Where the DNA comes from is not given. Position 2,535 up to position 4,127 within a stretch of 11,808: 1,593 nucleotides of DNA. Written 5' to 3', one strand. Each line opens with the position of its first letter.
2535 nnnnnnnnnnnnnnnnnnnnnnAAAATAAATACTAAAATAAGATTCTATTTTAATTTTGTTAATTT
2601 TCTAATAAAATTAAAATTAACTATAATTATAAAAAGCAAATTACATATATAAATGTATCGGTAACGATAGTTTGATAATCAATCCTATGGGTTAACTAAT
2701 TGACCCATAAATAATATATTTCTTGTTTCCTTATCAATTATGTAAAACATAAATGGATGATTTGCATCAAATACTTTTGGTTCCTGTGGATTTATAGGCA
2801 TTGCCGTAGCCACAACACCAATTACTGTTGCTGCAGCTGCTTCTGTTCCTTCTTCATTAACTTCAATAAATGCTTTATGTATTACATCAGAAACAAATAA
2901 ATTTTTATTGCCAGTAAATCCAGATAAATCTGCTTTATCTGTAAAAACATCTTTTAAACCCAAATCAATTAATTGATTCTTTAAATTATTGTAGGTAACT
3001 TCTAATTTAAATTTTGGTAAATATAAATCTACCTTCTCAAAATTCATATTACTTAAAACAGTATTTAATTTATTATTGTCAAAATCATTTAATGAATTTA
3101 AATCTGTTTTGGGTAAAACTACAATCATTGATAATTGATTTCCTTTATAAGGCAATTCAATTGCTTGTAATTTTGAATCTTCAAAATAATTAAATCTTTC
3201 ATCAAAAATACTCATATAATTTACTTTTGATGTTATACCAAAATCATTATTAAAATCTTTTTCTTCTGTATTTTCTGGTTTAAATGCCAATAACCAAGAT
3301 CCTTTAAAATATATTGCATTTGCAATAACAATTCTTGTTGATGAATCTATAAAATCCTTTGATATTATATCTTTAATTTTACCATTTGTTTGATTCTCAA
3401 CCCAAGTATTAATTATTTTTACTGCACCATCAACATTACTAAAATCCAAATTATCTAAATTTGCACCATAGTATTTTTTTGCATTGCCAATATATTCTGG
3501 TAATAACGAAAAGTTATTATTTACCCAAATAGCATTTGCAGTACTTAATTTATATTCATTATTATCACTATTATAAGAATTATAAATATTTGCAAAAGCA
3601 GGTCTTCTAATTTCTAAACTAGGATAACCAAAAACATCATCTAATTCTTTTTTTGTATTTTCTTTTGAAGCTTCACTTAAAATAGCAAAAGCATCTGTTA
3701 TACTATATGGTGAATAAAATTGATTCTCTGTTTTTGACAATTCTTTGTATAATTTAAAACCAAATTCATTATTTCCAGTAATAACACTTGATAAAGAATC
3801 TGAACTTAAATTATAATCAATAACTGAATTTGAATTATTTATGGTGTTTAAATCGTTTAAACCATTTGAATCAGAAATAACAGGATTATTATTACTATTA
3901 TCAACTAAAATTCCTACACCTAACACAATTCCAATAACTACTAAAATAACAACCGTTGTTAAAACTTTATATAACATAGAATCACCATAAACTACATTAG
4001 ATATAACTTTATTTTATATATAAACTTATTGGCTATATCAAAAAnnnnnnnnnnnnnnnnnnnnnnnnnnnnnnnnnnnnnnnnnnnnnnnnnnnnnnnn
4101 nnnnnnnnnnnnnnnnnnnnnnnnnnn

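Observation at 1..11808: Co-oriented envelope island: adhesin - orphan - TspO - tethered serpin - ABC-2 exporter - SdpI-like - GNAT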

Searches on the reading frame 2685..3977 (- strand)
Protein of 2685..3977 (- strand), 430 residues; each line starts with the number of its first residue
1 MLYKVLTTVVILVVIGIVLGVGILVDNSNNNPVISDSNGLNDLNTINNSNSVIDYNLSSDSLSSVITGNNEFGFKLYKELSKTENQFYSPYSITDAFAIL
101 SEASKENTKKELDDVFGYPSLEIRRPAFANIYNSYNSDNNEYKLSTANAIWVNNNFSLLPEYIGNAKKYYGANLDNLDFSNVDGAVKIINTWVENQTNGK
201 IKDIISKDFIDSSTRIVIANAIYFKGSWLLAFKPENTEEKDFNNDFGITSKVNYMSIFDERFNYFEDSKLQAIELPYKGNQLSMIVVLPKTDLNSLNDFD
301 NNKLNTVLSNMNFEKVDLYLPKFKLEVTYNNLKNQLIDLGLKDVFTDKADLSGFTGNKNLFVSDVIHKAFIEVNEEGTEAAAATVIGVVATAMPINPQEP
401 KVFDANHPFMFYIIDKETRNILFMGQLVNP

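Call 8: search_protein_families(library=pfam, proteins=[window:2685-3977:-], max_evalue=0.01)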
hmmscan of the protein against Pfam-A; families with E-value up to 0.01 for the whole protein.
window:2685-3977:- (430 aa): 1 family
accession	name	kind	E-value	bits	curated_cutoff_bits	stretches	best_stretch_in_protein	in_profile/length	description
PF00079.25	Serpin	-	2.7e-110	369.5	27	1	68-430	2-370/370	Serpin (serine protease inhibitor)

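Call 9: find_encoding_contigs(protein=window:2685-3977:-, flank=10000, max_places=10)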
Protein window:2685-3977:- (430 aa): no gene with exactly this product is on record in the collection.

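Call 12: search_protein_families(library=ncbifam, proteins=[window:2685-3977:-], max_evalue=0.01)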
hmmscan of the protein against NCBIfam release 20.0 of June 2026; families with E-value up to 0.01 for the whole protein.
window:2685-3977:- (430 aa): 0 families

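Call 13: find_homologous_proteins(query=window:2685-3977:-, max_evalue=1e-20)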
Query window:2685-3977:- (430 aa): 7468 proteins with E <= 1e-20 among 8000 candidates; the best 120 are listed.
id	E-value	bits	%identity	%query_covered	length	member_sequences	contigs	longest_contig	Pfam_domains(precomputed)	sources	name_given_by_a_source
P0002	2.8e-275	931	100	100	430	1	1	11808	PF00079.26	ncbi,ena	-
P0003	4.4e-182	624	69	100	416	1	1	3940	PF00079.26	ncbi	-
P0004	4.6e-182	624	69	100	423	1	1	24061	PF00079.26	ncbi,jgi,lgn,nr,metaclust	ncbi:MAG: hypothetical protein COT14_01465 [Candidatus Diapherotrites archaeon CG08_land_8_20_14_0_2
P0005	1.7e-181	622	69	100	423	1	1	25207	PF00079.26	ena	-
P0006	1.8e-180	619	69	100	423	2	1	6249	PF00079.26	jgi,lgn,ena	-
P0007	1.1e-165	570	71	88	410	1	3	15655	PF00079.26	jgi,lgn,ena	-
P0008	1.4e-164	566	71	88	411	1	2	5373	PF00079.26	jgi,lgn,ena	-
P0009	1.0e-162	560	68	88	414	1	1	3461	PF00079.26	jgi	jgi:serpin B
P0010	2.6e-160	552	67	88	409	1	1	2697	PF00079.26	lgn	-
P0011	5.8e-148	512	62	88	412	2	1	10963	PF00079.26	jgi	-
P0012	1.2e-112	395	38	80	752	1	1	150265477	PF00079.26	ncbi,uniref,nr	ncbi:heterochromatin-associated protein MENT-like [Parus major]|uniref:heterochromatin-associated pr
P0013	8.6e-112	393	-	-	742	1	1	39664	PF00079.26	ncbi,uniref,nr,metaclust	ncbi:unnamed protein product [Enterobius vermicularis]|uniref:SERPIN domain-containing protein n=1 T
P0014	6.5e-105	370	-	-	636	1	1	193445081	PF00079.26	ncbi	ncbi:hypothetical protein Chor_003124 [Crotalus horridus]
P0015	4.7e-100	354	47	91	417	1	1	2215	PF00079.26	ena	-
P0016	7.0e-99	350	44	98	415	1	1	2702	PF00079.26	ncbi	-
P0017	8.6e-98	346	47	89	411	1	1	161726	PF00079.26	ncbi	ncbi:MAG: serpin family protein [archaeon]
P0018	4.1e-97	344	43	98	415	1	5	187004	PF00079.26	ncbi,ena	-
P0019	4.5e-97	344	44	100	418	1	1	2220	PF00079.26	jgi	jgi:serpin B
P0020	6.0e-97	344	44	100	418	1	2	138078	PF00079.26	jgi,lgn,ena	-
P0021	1.9e-96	342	47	88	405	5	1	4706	PF00079.26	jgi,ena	-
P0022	4.4e-96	341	42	99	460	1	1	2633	PF00079.26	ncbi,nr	ncbi:MAG: serpin family protein, partial [archaeon]|nr:serpin family protein [archaeon]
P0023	8.8e-96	340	47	88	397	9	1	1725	PF00079.26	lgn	-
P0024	2.7e-95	338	45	87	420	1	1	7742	PF00079.26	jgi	jgi:serine protease inhibitor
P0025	8.0e-95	337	35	87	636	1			PF00079.26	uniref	uniref:Leukocyte elastase inhibitor n=1 Tax=Leptobrachium leishanense TaxID=445787 RepID=A0A8C5MQ71_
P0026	3.5e-94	335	36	81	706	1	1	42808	PF00079.26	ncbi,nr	ncbi:hypothetical protein BTVI_100857 [Pitangus sulphuratus]|nr:hypothetical protein BTVI_100857 [Pi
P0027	7.0e-94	334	45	88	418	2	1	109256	PF00079.26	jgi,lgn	jgi:serpin B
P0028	8.6e-94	333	43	100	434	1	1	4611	PF00079.26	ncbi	-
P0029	9.8e-94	333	45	90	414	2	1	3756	PF00079.26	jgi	-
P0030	2.0e-93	332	41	97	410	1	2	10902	PF00079.26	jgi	-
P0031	2.0e-93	332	48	92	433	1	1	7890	PF00079.26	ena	-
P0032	5.9e-93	330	43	88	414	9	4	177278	PF00079.26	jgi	-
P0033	6.8e-93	330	41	97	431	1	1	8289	PF00079.26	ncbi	-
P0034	8.4e-93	330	44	90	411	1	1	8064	PF00079.26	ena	-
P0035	1.0e-92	330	41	97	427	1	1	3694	PF00079.26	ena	-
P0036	1.5e-92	329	44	89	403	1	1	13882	PF00079.26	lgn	-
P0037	1.7e-92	329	45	88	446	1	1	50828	PF00079.26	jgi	jgi:serpin B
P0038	2.2e-92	329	44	93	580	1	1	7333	PF00079.26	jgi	jgi:serpin B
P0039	2.4e-92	328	43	99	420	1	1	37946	PF00079.26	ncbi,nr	ncbi:serpin family protein [Candidatus Bathyarchaeota archaeon]|nr:serpin family protein [Candidatus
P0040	3.1e-92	328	43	98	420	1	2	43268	PF00079.26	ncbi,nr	ncbi:serpin family protein [Candidatus Bathyarchaeota archaeon]|nr:serpin family protein [Candidatus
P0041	4.4e-92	328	44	88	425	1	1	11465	PF00079.26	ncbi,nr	ncbi:MAG: serpin family protein [Firmicutes bacterium]|nr:serpin family protein [Bacillota bacterium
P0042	4.6e-92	328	44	87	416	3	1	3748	PF00079.26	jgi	-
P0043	7.7e-92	327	41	97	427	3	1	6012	PF00079.26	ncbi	-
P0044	1.1e-91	326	41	99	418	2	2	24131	PF00079.26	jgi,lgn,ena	-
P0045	1.2e-91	326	46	80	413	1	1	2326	PF00079.26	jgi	jgi:serpin B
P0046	1.3e-91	326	46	85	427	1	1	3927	PF00079.26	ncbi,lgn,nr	ncbi:MAG: serpin family protein [Patescibacteria group bacterium]|nr:serpin family protein [Patescib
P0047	1.3e-91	326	42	88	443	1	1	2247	PF00079.26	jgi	-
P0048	1.4e-91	326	39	100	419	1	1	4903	PF00079.26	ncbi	ncbi:MAG: serpin family protein [Candidatus Diapherotrites archaeon]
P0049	1.5e-91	326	47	88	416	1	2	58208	PF00079.26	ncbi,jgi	-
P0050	1.5e-91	326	44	87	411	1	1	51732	PF00079.26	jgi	jgi:serpin B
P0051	1.7e-91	326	43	98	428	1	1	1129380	PF00079.26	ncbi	-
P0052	1.9e-91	326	40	99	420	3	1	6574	PF00079.26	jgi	jgi:serpin B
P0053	2.5e-91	325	42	100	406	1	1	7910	PF00079.26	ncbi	-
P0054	2.6e-91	325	45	88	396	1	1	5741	PF00079.26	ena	-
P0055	3.1e-91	325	43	89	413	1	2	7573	PF00079.26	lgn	-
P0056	4.4e-91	324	40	99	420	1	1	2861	PF00079.26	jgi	jgi:serpin B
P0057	4.8e-91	324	45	86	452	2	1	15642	PF00079.26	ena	-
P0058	5.1e-91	324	45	88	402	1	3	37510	PF00079.26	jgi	jgi:serpin B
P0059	6.1e-91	324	42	100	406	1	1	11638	PF00079.26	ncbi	-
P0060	8.9e-91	323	46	87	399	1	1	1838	PF00079.26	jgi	-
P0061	1.0e-90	323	45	88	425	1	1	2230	PF00079.26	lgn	-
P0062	1.1e-90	323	41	100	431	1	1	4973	PF00079.26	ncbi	-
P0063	1.2e-90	323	44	88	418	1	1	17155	PF00079.26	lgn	-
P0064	1.8e-90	322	45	88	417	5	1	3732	PF00079.26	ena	-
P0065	2.0e-90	322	41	98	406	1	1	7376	PF00079.26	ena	-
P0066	2.5e-90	322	45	88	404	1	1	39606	PF00079.26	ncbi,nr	ncbi:MAG: serpin family protein [Candidatus Woesearchaeota archaeon]|nr:serpin family protein [Candi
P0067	2.7e-90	322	44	88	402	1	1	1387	PF00079.26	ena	-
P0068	3.3e-90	321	44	88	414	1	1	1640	PF00079.26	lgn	-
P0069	4.8e-90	321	43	88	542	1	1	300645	PF00079.26,PF01471.24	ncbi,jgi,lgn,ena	ncbi:MAG: serpin family protein [Candidatus Paceibacterota bacterium]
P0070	6.8e-90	320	44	97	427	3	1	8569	PF00079.26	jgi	jgi:serpin B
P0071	6.8e-90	320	41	100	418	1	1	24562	PF00079.26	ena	-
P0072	7.0e-90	320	41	98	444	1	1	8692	PF00079.26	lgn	-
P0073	7.1e-90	320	45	85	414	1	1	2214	PF00079.26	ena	-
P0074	9.6e-90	320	42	88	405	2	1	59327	PF00079.26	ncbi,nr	ncbi:MAG: serpin family protein [Nanoarchaeota archaeon]|nr:serpin family protein [Nanoarchaeota arc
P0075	1.2e-89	320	45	87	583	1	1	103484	PF00079.26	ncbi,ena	-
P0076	1.3e-89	320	44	88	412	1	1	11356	PF00079.26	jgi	jgi:serpin B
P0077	1.3e-89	319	41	98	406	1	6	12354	PF00079.26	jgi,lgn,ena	jgi:serpin B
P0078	1.4e-89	319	42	88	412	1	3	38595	PF00079.26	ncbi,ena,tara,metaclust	tara:strand:+ start:3737 stop:4975 length:1239 start_codon:yes stop_codon:yes gene_type:complete|met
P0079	1.4e-89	319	-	-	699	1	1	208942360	PF00079.26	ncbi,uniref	ncbi:serpin A3-7-like [Crotalus adamanteus]|uniref:Leukocyte elastase inhibitor n=1 Tax=Crotalus ada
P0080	1.5e-89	319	46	87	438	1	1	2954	PF00079.26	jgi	jgi:serpin B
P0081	1.5e-89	319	44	88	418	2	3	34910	PF00079.26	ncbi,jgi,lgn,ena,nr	ncbi:serpin family protein [Candidatus Woesearchaeota archaeon]|nr:serpin family protein [Candidatus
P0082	2.9e-89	318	43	89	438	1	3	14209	PF00079.26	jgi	-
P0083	2.9e-89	318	43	98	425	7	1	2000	PF00079.26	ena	-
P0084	4.2e-89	318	44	88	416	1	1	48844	PF00079.26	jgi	jgi:serine protease inhibitor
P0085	4.4e-89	318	40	99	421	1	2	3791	PF00079.26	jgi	-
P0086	4.5e-89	318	41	99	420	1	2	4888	PF00079.26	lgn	-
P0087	5.2e-89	317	45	88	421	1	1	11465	PF00079.26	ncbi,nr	ncbi:MAG: serpin family protein [Firmicutes bacterium]|nr:serpin family protein [Bacillota bacterium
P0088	6.2e-89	317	40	93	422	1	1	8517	PF00079.26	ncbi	-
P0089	6.3e-89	317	43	88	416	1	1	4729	PF00079.26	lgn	-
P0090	9.4e-89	317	41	88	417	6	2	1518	PF00079.26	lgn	-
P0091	1.0e-88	317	41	98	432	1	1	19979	PF00079.26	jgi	-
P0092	1.1e-88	316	41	99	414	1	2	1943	PF00079.26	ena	-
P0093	1.6e-88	316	44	88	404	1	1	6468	PF00079.26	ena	-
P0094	1.9e-88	316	42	89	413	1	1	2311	PF00079.26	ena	-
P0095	1.9e-88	316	43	93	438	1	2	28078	PF00079.26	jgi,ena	-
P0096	2.1e-88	315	42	88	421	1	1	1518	PF00079.26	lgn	-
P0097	2.1e-88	315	45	85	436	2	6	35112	PF00079.26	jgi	-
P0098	2.3e-88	315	45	85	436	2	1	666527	PF00079.26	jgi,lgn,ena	jgi:serpin B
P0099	2.4e-88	315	43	89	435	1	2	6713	PF00079.26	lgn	-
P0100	2.5e-88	315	44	85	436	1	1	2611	PF00079.26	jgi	jgi:serpin B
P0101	3.7e-88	315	44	85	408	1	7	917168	PF00079.26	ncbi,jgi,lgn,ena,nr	ncbi:MAG TPA: serpin family protein [Candidatus Omnitrophota bacterium]|nr:serpin family protein [Ca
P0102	3.9e-88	315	43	88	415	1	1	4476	PF00079.26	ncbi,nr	ncbi:MAG: serpin family protein [archaeon]|nr:serpin family protein [archaeon]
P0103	4.3e-88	314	42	98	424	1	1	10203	PF00079.26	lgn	-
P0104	4.3e-88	314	43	89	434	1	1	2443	PF00079.26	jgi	jgi:serpin B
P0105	4.3e-88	314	41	98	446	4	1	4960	PF00079.26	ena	-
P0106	4.5e-88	314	45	85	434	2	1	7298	PF00079.26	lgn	-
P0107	5.1e-88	314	45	85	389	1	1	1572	PF00079.26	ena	-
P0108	5.1e-88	314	39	100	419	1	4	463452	PF00079.26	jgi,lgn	jgi:serpin B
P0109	5.6e-88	314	45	85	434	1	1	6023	PF00079.26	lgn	-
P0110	5.8e-88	314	43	88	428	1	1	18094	PF00079.26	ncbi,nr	ncbi:MAG: serpin family protein [Candidatus Diapherotrites archaeon]|nr:serpin family protein [Candi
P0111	5.9e-88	314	44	88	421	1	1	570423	PF00079.26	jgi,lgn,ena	-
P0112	8.1e-88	314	44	86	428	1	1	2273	PF00079.26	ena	-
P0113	8.2e-88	314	43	88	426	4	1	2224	PF00079.26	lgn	-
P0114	9.2e-88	313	45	85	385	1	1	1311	PF00079.26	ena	-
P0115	1.0e-87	313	45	85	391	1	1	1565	PF00079.26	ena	-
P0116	1.1e-87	313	44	86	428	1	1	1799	PF00079.26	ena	-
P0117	1.1e-87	313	44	87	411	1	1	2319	PF00079.26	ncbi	-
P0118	1.1e-87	313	41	100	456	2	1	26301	PF00079.26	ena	-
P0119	1.2e-87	313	41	100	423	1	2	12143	PF00079.26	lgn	-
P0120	1.2e-87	313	43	87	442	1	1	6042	PF00079.26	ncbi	-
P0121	1.2e-87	313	45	85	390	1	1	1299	PF00079.26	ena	-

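Call 14: find_encoding_contigs(protein=P0004, flank=10000, max_places=4)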
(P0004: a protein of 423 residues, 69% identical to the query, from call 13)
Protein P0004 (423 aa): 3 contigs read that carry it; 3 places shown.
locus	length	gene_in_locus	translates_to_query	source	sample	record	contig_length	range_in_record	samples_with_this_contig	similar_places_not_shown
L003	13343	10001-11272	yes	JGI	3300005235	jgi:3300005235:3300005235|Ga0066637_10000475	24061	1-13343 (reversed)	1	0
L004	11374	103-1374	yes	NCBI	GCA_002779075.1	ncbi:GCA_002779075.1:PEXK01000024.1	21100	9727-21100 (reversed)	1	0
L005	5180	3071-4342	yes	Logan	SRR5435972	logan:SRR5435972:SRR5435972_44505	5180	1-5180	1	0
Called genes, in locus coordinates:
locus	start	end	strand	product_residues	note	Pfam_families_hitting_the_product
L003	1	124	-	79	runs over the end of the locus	PF07927:HicA_toxin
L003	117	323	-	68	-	PF24113:DUF7387 (weak)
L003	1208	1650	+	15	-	-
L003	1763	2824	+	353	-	PF00091:Tubulin, PF12327:FtsZ_C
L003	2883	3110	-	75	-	PF07927:HicA_toxin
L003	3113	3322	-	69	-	PF15919:HicB_lk_antitox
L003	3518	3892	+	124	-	-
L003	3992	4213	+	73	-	-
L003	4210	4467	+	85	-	PF05016:ParE_toxin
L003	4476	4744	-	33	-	-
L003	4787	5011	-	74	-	-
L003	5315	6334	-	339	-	PF00752:XPG_N, PF01367:5_3_exonuc (faint), PF00867:XPG_I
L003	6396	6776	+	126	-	PF24709:DUF7670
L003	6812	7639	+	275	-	PF17033:Peptidase_M99, PF24827:AstE_AspA_cat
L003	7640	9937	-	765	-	PF00176:SNF2-rel_dom, PF00270:DEAD, PF04851:ResIII, PF18766:SWI2_SNF2, PF21210:RNA_helicase_helical, PF00271:Helicase_C, PF02732:ERCC4, PF12826:HHH_2 (weak), +1 more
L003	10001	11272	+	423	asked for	PF00079:Serpin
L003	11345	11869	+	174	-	-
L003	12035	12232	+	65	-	-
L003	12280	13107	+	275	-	-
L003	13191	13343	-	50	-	?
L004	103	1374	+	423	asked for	PF00079:Serpin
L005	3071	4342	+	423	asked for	PF00079:Serpin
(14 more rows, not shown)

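Call 15: find_encoding_contigs(protein=P0005, flank=10000, max_places=4)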
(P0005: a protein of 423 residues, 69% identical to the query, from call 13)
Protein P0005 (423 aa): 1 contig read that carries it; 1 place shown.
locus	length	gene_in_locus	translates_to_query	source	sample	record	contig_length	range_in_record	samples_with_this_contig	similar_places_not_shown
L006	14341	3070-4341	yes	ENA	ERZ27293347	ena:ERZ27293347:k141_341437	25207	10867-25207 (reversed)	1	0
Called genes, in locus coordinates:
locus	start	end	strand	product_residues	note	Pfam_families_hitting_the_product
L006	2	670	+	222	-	?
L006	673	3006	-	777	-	PF00176:SNF2-rel_dom, PF00270:DEAD, PF04851:ResIII, PF18766:SWI2_SNF2, PF21210:RNA_helicase_helical, PF00271:Helicase_C, PF02732:ERCC4, PF12826:HHH_2 (weak), +1 more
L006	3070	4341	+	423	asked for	PF00079:Serpin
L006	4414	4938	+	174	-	-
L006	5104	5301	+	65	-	-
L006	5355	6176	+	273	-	-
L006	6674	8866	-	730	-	PF15780:ASH (faint), PF22067:Cep192_D3 (faint), PF22073:Cep192_D4 (faint)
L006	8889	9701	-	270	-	-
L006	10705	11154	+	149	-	PF01741:MscL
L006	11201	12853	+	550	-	PF04851:ResIII, PF00270:DEAD, PF00271:Helicase_C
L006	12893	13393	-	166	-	-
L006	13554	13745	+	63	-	PF00313:CSD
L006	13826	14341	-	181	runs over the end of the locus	-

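Call 16: find_encoding_contigs(protein=P0007, flank=10000, max_places=4)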
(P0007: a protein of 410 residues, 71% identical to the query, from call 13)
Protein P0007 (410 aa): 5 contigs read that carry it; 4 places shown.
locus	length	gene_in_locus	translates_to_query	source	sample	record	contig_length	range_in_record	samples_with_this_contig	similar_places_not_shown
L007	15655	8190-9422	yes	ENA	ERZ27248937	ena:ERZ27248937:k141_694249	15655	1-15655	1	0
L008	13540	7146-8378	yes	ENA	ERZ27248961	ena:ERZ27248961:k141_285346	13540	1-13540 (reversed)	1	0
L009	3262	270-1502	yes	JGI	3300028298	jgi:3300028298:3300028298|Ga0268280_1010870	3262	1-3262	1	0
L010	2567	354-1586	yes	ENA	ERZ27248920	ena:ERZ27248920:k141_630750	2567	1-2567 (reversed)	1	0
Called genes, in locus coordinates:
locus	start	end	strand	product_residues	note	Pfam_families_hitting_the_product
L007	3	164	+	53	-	?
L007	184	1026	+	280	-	PF05822:UMPH-1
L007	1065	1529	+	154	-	PF04073:tRNA_edit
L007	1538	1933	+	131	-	-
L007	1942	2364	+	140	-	-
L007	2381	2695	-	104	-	PF03819:MazG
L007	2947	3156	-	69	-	-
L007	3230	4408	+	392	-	PF00999:Na_H_Exchanger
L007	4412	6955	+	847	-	PF00690:Cation_ATPase_N, PF00122:E1-E2_ATPase, PF00702:Hydrolase, PF13246:Cation_ATPase, PF00689:Cation_ATPase_C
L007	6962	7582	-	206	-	PF00702:Hydrolase, PF13419:HAD_2, PF13242:Hydrolase_like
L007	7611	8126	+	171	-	PF00583:Acetyltransf_1, PF13673:Acetyltransf_10, PF13508:Acetyltransf_7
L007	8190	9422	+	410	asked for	PF00079:Serpin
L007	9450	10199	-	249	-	PF01061:ABC2_membrane, PF12698:ABC2_membrane_3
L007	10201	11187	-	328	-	PF13175:AAA_15 (faint), PF00005:ABC_tran, PF13304:AAA_21 (weak), PF13732:DrrA1-3_C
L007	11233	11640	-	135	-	-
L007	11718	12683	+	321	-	PF01699:Na_Ca_ex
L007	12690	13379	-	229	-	-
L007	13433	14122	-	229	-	PF00254:FKBP_C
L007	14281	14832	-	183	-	-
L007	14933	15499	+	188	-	-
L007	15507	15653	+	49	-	?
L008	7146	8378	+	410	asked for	PF00079:Serpin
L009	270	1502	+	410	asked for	PF00079:Serpin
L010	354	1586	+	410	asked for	PF00079:Serpin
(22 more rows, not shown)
